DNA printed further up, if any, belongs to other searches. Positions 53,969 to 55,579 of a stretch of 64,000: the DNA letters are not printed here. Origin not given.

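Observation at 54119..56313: DUF4238 gene translationally coupled to a 436-aa unknown protein: a possible two-gene defence module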

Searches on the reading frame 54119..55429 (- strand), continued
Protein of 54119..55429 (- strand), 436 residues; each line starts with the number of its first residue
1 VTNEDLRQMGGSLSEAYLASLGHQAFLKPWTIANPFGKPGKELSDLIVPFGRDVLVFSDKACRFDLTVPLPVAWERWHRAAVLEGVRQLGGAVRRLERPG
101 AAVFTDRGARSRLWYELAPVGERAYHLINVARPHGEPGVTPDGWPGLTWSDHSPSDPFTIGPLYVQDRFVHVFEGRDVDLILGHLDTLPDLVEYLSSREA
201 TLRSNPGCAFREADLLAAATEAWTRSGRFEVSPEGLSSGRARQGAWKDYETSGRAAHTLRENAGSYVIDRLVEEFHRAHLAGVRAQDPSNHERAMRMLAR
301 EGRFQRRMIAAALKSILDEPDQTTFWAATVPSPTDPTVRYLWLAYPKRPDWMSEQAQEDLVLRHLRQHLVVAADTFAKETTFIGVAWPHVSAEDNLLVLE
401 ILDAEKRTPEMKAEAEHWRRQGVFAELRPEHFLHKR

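Call 28: predict_structure(alignment_id=A1)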
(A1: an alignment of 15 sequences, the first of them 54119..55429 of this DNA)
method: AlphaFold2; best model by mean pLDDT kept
length: 436 residues; sequences in the alignment: 15
mean_pLDDT: 82.0   pTM: 0.83
mean pLDDT of the five models: 82.0, 81.6, 81.3, 79.8, 79.8
residues with pLDDT >= 90: 155; 70-90: 210; 50-70: 54; < 50: 17
segments of 3 or more residues with pLDDT < 50: 1-9, 37-39, 431-434
pLDDT, mean of each block of 10 residues (from residue 1): 38 80 67 52 78 90 89 93 94 87 61 71 94 86 90 84 94 92 86 93 87 91 80 74 87 84 78 74 63 77 84 85 86 90 90 90 92 91 89 81 88 93 69 50
secondary structure, 60 per line:
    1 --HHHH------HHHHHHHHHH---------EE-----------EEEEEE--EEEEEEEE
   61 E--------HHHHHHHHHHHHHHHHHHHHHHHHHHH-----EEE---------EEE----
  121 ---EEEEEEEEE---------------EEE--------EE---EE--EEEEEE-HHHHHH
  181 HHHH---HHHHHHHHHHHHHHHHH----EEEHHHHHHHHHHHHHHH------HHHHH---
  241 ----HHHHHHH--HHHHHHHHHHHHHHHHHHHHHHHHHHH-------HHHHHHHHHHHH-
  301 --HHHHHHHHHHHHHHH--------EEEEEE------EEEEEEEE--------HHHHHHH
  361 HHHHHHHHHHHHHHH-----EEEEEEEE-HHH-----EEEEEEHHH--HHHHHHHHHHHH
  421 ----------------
elements in order: H3-6 H13-22 E45-50 E53-61 H70-96 E102-104 E114-116 E124-132 E148-150 E168-173 H175-184 H188-204 E209-211 H212-226 H233-237 H245-251 H254-280 H288-299 H303-317 E326-331 E338-345 H354-375 E381-388 E398-403 H409-420

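Call 31: search_protein_families(library=pfam, alignment_id=A2, max_evalue=0.01)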
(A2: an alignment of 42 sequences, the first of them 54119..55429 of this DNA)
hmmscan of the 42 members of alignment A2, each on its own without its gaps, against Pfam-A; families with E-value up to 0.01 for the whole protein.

A. member 1, window:54119-55429:- (436 aa): 0 families

B. families by the number of members that match (of 42 scanned): 1 family
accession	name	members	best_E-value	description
PF02810.21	SEC-C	15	1.9e-10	SEC-C motif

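Call 32: search_protein_families(library=padloc, alignment_id=A2, max_evalue=0.01)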
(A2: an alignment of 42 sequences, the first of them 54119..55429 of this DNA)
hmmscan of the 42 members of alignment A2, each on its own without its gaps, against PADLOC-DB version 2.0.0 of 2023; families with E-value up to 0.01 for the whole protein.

A. member 1, window:54119-55429:- (436 aa): 0 families

B. families by the number of members that match (of 42 scanned): 8 families
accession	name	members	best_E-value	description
PDLC00865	E2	14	0.0002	E2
PDLC04917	PDC-S12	13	9.5e-09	-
PDLC00833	E1-E2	13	7.4e-06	E1-E2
PDLC00872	E2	12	9.5e-06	E2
PDLC00871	E2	4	7.7e-05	E2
PDLC00861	E2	2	0.0037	E2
PDLC00870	E2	2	0.0039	E2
PDLC04418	PDC-M11A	1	0.0096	-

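Call 33: fold_search(model_id=the predicted structure, library=pdb)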
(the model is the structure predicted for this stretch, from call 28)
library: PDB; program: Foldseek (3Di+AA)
matches with E <= 10: 246; with E <= 0.001: 0
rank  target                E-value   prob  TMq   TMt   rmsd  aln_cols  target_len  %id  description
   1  7esy_B                1.1e-03  0.30  0.15  0.10  21.8       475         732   11  Crystal structure of the complex formed by Wolbachia cytoplasmic incompatibility factors CidA and CidBND1-ND2 from wPi (released 2021-11-10)
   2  8xa9_B                2.5e-01  0.25  0.11  0.20   6.6        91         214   13  Human MGME1 in complex with 5'-overhang DNA (released 2024-03-20)
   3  3l0a                  2.5e-01  0.06  0.11  0.15  16.0       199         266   11  Crystal structure of Putative exonuclease (RER070207002219) from Eubacterium rectale at 2.19 A resolution (released 2010-01-12)
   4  8xa9_A                4.3e-01  0.20  0.11  0.20   6.6        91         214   13  Human MGME1 in complex with 5'-overhang DNA (released 2024-03-20)
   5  5zyt_D                6.6e-01  0.16  0.12  0.20   6.5        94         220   11  Crystal structure of human MGME1 with 3' overhang double strand DNA3 (released 2018-09-19)
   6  1bo4_B                7.4e-01  0.18  0.12  0.29   5.5        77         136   12  CRYSTAL STRUCTURE OF A GCN5-RELATED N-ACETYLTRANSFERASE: SERRATIA MARESCENS AMINOGLYCOSIDE 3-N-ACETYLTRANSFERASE (released 1998-10-07)
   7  9a67_A                7.4e-01  0.04  0.13  0.11  22.4       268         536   11  Integrative model of FLIF-YLXF by crosslinking MS and deep learning (released 2024-09-18)
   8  6gvw_A                7.4e-01  0.03  0.05  0.07  10.0        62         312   16  Crystal structure of the BRCA1-A complex (released 2019-07-10)
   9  4ic1_B                1.1e+00  0.15  0.13  0.25   7.8       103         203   14  Crystal structure of SSO0001 (released 2013-01-16)
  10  9cr6_C                1.1e+00  0.05  0.09  0.12  14.7       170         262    9  Crystal structure of histidine racemase (HisR) of Fusobacterium nucleatum (C209S) (released 2025-03-05)
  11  8yr9_B                1.1e+00  0.01  0.06  0.04  20.1       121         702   16  the Cyro-EM Structure of human SLC26A3 (released 2025-09-24)
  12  6d13_A                1.2e+00  0.06  0.08  0.12  13.0       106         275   11  Crystal structure of E.coli RppH-DapF complex (released 2018-05-23)
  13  9kqh_A                1.3e+00  0.11  0.14  0.09  10.8       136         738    4  Crystal structure of Finegoldia magna DinG in complex with ssDNA and ADPNP (released 2025-12-03)
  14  1wpm_A                1.4e+00  0.02  0.10  0.13  14.2       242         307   10  Structure of Bacillus subtilis inorganic pyrophosphatase (released 2004-11-23)
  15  6gxn_v                1.4e+00  0.05  0.11  0.13  20.8       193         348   11  Cryo-EM structure of an E. coli 70S ribosome in complex with RF3-GDPCP, RF1(GAQ) and Pint-tRNA (State III) (released 2018-08-15)
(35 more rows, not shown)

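Call 35: search_solved_structures(query=A2, max_evalue=5)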
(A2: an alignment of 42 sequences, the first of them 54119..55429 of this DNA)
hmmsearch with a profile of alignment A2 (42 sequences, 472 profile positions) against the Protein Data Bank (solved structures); distinct sequences matched with E-value up to 5: 3.
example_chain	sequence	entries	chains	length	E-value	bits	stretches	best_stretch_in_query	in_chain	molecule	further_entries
7qrr_F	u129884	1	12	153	0.046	15.6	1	86-154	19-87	NMV_189 protein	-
4pg4_A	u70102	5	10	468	0.95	11.2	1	144-227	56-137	Homoserine dehydrogenase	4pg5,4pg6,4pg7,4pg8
9l6b_C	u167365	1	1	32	1.6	10.4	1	453-471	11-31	UPF0225 protein YchJ -C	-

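Call 38: fold_search(model_id=the predicted structure, library=viral)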
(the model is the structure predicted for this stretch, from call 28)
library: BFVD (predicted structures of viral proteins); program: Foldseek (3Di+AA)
matches with E <= 10: 493; with E <= 0.001: 0
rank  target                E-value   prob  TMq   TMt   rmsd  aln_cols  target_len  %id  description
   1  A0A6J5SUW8            6.1e-03  0.30  0.13  0.21  18.4       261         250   13  PD-(D/E)XK nuclease superfamily [uncultured Caudovirales phage]
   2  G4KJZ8                7.3e-03  0.14  0.12  0.12  19.2       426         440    9  (no name in the UniProt tables at hand)
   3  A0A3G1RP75            1.5e-02  0.11  0.10  0.09  22.5       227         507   11  Inner core protein [Kammavanpettai virus]
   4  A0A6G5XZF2            3.0e-02  0.33  0.13  0.21  15.8       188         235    7  (no name in the UniProt tables at hand)
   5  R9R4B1                3.8e-02  0.51  0.11  0.28  10.5       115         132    7  Uncharacterized protein [Vibrio phage JA-1]
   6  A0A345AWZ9            3.8e-02  0.20  0.13  0.19  18.0       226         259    9  (no name in the UniProt tables at hand)
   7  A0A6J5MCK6            4.5e-02  0.72  0.14  0.36   5.9       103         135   11  PD-(D/E)XK endonuclease-like domain-containing protein (Fragment) [uncultured Caudovirales phage]
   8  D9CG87                5.4e-02  0.30  0.16  0.29  16.7       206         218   10  (no name in the UniProt tables at hand)
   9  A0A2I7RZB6            5.4e-02  0.25  0.16  0.11  14.0       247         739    9  (no name in the UniProt tables at hand)
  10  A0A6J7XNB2            6.5e-02  0.08  0.08  0.11  18.6       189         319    9  Phage-type endonuclease [uncultured Caudovirales phage]
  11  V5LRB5                6.5e-02  0.05  0.09  0.09  37.6       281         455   10  (no name in the UniProt tables at hand)
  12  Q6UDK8                6.9e-02  0.16  0.14  0.18  24.3       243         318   14  Protein UL24 [Psittacid herpesvirus 1 (isolate Amazon parrot/-/97-0001/1997)]
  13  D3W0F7                6.9e-02  0.16  0.13  0.14  17.4       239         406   15  Phage protein [Lactococcus phage 1358]
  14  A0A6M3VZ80            9.4e-02  0.93  0.14  0.30   5.0        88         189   15  Putative Cas4-like nuclease [Pyrobaculum filamentous virus 2]
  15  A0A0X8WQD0            9.9e-02  0.13  0.13  0.19  16.4       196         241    8  (no name in the UniProt tables at hand)
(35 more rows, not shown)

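Call 42: find_related_loci(query=A2, collection=metagenome_contigs, flank=6000)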
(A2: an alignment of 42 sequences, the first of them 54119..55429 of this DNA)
Query A2 (436 aa) in metagenome_contigs; peptide patterns used: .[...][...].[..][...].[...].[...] (x = any residue, [..] = any of these).
600 stretches matched a pattern (row limit reached: there are more); 451 encode a relative of the query (tblastn E <= 1e-3); the best 80 are kept; 80 distinct loci.
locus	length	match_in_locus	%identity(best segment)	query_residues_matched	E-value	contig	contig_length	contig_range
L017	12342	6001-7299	50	6-434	9e-131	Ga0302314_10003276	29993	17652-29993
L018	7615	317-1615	50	6-434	9e-131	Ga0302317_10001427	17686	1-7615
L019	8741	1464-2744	38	9-434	2e-86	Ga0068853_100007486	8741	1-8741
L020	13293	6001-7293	39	14-434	2e-82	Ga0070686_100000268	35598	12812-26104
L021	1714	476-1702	38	8-410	8e-81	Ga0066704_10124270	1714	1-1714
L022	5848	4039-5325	31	9-427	1e-54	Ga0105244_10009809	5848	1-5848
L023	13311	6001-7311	29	9-436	1e-49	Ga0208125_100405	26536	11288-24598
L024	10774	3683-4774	34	14-347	2e-47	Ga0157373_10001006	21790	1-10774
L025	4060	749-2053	32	1-427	1e-47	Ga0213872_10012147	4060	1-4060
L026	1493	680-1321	42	4-216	7e-49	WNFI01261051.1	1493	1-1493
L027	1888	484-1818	31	10-431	4e-47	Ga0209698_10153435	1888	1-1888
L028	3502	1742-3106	30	10-435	7e-45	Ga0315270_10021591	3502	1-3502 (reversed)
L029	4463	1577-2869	28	7-415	1e-44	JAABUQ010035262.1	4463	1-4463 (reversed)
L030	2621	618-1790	28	6-386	1e-44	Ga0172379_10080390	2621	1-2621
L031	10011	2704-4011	32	3-415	1e-44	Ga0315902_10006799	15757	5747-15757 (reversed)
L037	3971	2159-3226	30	7-350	2e-43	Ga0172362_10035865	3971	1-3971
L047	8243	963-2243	27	7-421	3e-42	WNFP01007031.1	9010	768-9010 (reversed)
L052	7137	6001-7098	30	2-348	1e-41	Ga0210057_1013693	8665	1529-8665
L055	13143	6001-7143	32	10-368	2e-41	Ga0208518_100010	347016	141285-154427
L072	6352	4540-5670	31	10-358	1e-39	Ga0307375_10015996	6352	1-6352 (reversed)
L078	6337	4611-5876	27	10-416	1e-39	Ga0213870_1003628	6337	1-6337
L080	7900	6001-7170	28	7-386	2e-39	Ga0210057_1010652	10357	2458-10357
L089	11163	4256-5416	29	10-386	2e-38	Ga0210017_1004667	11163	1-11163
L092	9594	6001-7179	30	14-386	2e-38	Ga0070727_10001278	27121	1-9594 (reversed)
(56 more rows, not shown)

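Call 47: search_protein_families(library=pfam, alignment_id=A3, max_evalue=0.001)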
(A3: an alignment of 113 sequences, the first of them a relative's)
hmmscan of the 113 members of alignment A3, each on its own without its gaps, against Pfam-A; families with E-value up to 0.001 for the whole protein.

A. member 1, L001:6846-7943:- (365 aa): 5 families
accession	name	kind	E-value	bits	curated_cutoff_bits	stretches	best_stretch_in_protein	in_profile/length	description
PF00817.25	IMS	-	3e-51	173.7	23.2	1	12-157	1-147/148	impB/mucB/samB family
PF11799.13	IMS_C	-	9.7e-23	81.1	20.7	1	244-348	1-102/109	impB/mucB/samB family C-terminal domain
PF21999.2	IMS_HHH_1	-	5e-08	33.7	27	1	187-234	5-53/53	DNA polymerase-iota, thumb domain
PF11798.14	IMS_HHH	-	2.9e-06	27.6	24.4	1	170-201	1-32/32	IMS family HHH motif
PF21704.3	POLH-Rev1_HhH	-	0.0001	22.9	27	1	181-232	2-55/56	DNApol eta/Rev1, HhH motif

B. families by the number of members that match (of 113 scanned): 120 families (the first 25 are shown)
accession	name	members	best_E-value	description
PF00717.28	Peptidase_S24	8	1.4e-31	Peptidase S24-like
PF01726.22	LexA_DNA_bind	7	2.3e-19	LexA DNA binding domain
PF01555.25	N6_N4_Mtase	6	7e-42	DNA methylase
PF01170.24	UPF0020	5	7.2e-07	RMKL-like, methyltransferase domain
PF13847.12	Methyltransf_31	4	4.6e-07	Methyltransferase domain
PF13401.12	AAA_22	4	3.6e-05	AAA domain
PF13476.12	AAA_23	3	9.2e-14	AAA domain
PF08241.18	Methyltransf_11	3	7.1e-09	Methyltransferase domain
PF02086.21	MethyltransfD12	3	1.7e-05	D12 class N6 adenine-specific DNA methyltransferase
PF13191.12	AAA_16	3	8.5e-05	AAA ATPase domain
PF05872.18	HerA_C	2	2.3e-192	Helicase HerA-like C-terminal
PF00817.25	IMS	2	3e-51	impB/mucB/samB family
PF07510.16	GmrSD_C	2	4.4e-26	GmrSD restriction endonucleases, C-terminal domain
PF11799.13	IMS_C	2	1.2e-24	impB/mucB/samB family C-terminal domain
PF13676.11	TIR_2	2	2.4e-21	TIR domain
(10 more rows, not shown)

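Call 48: search_protein_families(library=padloc, alignment_id=A3, max_evalue=0.00001)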
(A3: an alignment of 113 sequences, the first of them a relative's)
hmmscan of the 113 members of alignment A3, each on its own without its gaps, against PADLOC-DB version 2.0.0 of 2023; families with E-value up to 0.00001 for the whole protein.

A. member 1, L001:6846-7943:- (365 aa): 0 families

B. families by the number of members that match (of 113 scanned): 293 families (the first 25 are shown)
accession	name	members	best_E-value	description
PDLC03353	MTase_II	6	8.5e-55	Type II methyltransferase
PDLC03380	MTase_II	6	1.9e-47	Type II methyltransferase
PDLC03387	MTase_II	6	5e-41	Type II methyltransferase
PDLC03350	MTase_II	6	8.3e-41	Type II methyltransferase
PDLC03371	MTase_II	6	8.9e-41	Type II methyltransferase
PDLC03283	MTase_II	6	8.9e-25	Type II methyltransferase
PDLC03259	MTase_II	6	2.6e-21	Type II methyltransferase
PDLC03224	MTase_II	6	4e-21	Type II methyltransferase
PDLC03351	MTase_II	6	1.5e-18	Type II methyltransferase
PDLC03339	MTase_II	6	3.4e-17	Type II methyltransferase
PDLC04134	mad2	6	4.7e-16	mads_2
PDLC03325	MTase_II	6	1.3e-15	Type II methyltransferase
PDLC03376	MTase_II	6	8.5e-14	Type II methyltransferase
PDLC03354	MTase_II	6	2.9e-10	Type II methyltransferase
PDLC03322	MTase_II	5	6.7e-137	Type II methyltransferase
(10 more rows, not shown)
